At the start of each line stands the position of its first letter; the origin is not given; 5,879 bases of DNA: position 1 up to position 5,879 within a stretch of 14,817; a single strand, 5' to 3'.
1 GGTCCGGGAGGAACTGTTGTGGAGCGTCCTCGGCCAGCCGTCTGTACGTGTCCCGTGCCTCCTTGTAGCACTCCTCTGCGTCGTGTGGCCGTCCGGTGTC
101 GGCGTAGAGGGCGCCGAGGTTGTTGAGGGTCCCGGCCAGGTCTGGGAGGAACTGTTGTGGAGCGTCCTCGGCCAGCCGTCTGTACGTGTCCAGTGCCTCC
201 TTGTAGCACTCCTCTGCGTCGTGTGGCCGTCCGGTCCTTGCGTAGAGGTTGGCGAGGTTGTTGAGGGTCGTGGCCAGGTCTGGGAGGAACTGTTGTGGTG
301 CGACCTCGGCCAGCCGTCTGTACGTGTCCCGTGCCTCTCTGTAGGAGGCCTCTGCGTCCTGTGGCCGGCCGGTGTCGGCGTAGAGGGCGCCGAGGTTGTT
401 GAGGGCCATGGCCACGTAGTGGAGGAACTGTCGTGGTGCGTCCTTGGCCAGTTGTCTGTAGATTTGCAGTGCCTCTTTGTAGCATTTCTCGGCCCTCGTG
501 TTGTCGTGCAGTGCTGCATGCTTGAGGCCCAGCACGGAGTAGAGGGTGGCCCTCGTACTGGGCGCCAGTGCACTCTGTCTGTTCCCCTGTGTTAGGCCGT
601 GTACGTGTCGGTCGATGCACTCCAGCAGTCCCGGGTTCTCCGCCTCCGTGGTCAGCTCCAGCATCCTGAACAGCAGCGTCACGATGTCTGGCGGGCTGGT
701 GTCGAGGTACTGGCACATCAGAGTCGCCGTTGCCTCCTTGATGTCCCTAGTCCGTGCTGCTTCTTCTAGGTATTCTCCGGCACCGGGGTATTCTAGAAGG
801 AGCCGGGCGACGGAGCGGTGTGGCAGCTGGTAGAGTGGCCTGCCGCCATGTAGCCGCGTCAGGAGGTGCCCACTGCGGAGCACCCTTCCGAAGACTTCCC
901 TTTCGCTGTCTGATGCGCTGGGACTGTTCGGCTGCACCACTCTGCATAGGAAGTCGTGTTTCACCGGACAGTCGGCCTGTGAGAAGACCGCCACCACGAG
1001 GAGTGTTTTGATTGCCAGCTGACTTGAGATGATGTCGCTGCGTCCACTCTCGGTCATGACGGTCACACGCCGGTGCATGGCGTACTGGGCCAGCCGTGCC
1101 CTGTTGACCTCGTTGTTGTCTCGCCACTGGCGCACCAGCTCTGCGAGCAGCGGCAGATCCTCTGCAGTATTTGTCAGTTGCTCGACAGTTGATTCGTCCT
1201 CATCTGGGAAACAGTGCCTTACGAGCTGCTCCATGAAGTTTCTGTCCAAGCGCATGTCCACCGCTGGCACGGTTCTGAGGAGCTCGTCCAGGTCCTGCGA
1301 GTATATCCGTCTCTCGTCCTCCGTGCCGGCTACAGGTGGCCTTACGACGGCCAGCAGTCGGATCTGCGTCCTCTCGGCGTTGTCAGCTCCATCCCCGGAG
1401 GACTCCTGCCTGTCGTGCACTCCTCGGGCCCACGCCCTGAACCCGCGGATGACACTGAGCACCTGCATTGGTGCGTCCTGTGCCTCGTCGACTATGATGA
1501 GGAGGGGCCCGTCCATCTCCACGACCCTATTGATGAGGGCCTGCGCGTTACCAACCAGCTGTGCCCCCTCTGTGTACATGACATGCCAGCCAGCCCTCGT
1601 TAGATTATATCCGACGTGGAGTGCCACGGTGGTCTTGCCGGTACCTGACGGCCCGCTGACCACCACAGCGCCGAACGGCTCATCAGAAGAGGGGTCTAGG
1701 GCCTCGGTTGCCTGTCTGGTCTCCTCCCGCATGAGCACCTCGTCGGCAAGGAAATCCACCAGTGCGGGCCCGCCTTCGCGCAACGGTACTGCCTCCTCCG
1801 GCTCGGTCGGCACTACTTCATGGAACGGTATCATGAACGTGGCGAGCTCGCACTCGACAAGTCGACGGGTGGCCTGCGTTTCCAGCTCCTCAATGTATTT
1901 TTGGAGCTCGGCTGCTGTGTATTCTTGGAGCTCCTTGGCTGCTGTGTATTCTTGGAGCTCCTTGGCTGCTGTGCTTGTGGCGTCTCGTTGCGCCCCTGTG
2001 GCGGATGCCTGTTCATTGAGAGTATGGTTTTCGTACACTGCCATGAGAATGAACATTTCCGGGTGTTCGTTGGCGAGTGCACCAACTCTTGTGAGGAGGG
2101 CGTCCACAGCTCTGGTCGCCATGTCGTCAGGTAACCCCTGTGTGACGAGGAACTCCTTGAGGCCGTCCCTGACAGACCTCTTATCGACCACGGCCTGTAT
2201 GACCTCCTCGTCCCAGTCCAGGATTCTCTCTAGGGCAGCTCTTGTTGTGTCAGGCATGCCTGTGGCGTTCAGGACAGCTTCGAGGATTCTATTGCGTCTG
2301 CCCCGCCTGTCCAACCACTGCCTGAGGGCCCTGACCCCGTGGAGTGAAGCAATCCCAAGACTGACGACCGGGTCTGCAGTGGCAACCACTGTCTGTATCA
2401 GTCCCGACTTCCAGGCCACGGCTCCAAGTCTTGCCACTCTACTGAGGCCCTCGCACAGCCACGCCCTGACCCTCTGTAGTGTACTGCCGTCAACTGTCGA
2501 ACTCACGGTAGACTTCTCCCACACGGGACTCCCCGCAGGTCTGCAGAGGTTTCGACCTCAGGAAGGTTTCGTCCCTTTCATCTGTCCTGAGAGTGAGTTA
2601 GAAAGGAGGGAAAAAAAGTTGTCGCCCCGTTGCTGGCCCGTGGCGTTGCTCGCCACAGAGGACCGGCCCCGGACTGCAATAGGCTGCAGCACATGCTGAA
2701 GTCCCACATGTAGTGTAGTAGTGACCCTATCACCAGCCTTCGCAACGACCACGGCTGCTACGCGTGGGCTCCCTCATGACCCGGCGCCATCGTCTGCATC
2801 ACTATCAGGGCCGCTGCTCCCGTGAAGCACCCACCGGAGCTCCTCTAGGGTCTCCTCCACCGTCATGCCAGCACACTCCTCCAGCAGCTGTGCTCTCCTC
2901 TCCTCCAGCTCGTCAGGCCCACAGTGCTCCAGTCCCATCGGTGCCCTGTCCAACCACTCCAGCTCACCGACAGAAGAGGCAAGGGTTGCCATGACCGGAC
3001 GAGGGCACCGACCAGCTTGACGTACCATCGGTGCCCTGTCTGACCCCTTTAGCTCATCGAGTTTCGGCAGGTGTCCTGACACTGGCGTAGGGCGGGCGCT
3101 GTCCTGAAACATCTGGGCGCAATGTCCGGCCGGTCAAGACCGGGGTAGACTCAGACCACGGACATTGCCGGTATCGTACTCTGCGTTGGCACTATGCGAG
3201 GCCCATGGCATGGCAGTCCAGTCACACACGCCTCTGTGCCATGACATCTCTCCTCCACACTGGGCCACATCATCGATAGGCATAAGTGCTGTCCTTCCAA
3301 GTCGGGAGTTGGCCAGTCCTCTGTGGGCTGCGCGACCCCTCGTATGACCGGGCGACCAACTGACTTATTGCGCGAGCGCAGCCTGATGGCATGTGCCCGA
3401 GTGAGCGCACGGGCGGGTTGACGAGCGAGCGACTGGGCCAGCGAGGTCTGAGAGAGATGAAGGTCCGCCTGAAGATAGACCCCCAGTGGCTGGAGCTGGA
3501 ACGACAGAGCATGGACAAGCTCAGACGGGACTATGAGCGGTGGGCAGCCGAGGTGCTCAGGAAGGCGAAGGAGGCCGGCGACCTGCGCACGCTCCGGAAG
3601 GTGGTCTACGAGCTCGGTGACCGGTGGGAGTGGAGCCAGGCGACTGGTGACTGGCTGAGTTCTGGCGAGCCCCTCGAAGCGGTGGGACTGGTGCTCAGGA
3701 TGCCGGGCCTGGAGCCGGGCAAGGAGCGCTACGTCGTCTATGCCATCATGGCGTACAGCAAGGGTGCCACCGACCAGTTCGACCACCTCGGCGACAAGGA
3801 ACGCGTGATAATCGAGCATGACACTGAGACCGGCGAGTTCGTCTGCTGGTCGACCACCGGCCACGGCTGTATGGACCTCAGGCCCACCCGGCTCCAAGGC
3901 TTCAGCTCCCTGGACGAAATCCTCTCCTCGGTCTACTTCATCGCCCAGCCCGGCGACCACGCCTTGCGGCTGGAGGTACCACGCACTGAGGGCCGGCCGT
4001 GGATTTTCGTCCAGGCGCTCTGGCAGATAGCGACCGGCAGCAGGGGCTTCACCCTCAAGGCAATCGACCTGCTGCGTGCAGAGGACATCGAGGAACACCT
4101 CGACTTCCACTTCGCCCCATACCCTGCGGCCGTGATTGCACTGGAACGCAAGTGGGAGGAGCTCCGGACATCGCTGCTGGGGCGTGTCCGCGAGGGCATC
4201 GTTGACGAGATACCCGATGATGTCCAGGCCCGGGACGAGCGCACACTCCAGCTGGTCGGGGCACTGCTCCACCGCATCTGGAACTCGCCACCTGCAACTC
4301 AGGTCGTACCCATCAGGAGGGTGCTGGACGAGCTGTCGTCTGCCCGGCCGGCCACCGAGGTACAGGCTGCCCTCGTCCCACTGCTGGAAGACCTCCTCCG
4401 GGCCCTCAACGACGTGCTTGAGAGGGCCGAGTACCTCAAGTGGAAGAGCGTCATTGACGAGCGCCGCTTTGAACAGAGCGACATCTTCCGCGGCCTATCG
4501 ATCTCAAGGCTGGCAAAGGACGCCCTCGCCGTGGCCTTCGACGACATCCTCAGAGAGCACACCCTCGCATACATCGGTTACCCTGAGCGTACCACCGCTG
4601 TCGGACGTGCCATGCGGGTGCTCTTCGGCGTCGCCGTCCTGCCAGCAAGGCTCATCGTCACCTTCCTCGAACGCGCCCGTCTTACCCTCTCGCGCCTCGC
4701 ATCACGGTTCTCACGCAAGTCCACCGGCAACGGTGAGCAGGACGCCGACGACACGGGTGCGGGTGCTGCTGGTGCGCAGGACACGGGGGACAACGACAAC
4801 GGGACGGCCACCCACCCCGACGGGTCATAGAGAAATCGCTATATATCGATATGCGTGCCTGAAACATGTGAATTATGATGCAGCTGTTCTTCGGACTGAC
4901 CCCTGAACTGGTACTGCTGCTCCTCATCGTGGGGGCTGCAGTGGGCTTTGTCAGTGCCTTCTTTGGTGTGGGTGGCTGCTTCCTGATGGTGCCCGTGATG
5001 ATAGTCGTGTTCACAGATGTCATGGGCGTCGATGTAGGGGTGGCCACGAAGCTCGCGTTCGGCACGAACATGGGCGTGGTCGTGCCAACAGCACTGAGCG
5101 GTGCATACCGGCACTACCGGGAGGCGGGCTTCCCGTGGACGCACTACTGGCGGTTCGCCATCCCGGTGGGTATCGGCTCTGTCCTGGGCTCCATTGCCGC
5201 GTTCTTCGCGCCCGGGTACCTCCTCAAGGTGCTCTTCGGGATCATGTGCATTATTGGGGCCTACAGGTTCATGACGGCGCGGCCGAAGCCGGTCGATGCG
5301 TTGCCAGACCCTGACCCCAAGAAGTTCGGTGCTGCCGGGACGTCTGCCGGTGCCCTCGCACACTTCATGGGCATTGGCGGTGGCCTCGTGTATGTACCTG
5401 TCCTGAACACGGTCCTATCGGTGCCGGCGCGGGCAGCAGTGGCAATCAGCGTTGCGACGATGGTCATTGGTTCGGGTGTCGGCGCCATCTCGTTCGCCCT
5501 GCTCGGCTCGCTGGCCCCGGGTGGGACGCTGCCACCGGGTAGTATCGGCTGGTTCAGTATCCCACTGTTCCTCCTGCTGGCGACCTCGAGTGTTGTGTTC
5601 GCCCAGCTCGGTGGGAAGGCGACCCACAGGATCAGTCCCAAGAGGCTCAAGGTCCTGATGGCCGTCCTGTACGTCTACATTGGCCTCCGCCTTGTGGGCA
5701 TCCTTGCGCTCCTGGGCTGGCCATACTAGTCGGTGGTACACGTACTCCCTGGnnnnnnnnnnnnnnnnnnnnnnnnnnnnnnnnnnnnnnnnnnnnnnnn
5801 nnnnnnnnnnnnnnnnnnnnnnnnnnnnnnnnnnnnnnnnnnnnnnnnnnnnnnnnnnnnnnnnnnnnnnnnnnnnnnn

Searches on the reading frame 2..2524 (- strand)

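Call 8: search_protein_families(library=pfam, proteins=[window:2-2524:-], max_evalue=0.001)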
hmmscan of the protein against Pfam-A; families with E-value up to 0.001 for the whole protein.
window:2-2524:- (841 aa): 22 families
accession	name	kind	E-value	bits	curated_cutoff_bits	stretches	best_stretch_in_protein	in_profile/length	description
PF13374.12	TPR_10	-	2.2e-27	94.6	27.5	3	750-784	1-35/42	Tetratricopeptide repeat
PF13424.12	TPR_12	-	2e-23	82.8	30.1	3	703-782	1-76/77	Tetratricopeptide repeat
PF00515.34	TPR_1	-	2.2e-21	75.1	27.8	2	751-779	1-29/34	Tetratricopeptide repeat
PF07719.23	TPR_2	-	1.5e-17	62.6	27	1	752-779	2-29/34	Tetratricopeptide repeat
PF13181.12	TPR_8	-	3.1e-12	46.1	25.7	0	752-779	2-29/34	Tetratricopeptide repeat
PF13176.12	TPR_7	-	2e-10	40.3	27.9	1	753-784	1-32/36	Tetratricopeptide repeat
PF25199.1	nSTAND_NTPase5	-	2e-09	37.8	34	1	263-364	19-121/145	Novel STAND NTPase 5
PF13191.12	AAA_16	-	6.1e-09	37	32.6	1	265-323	4-63/167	AAA ATPase domain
PF24885.1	TPR_NPHP3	-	2.1e-08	34.3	100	0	748-821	138-207/239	Nephrocystin-3 TPR domain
PF07721.20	TPR_4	-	1.2e-07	32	27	0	705-730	1-26/26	Tetratricopeptide repeat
PF13428.12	TPR_14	-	7.3e-07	29.7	23.5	0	756-782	6-32/44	Tetratricopeptide repeat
PF13431.12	TPR_17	-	9.6e-07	29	24.4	0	748-772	10-34/34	Tetratricopeptide repeat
PF23938.1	DUF7273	-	9.6e-06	26.1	31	0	749-780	11-42/65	Domain of unknown function (DUF7273)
PF13432.12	TPR_16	-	1.7e-05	25.6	32.7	0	682-733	13-59/65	Tetratricopeptide repeat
PF10602.15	RPN7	-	5.3e-05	23.4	29.6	0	688-734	19-65/174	26S proteasome subunit RPN7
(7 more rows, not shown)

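Call 79: search_protein_families(library=padloc, proteins=[window:2-2524:-], max_evalue=0.00001)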
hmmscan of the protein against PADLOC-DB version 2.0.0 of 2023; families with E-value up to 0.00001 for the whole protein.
window:2-2524:- (841 aa): 0 families

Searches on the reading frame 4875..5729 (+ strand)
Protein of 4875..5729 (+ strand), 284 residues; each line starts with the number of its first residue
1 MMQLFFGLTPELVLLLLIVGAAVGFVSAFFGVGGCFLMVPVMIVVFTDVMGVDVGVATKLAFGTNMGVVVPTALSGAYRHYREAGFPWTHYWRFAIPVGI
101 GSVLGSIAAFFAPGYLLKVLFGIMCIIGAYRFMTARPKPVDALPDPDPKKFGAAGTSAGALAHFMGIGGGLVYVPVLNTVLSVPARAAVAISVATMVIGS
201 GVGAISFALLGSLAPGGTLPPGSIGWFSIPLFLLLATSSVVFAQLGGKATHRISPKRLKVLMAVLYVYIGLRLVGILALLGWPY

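Call 8: search_protein_families(library=pfam, proteins=[window:4875-5729:+], max_evalue=0.001)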
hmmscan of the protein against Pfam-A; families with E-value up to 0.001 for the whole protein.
window:4875-5729:+ (284 aa): 1 family
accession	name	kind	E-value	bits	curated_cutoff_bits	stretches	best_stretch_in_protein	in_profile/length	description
PF01925.25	TauE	-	1.9e-40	139.5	32.6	1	16-273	1-237/237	Sulfite exporter TauE/SafE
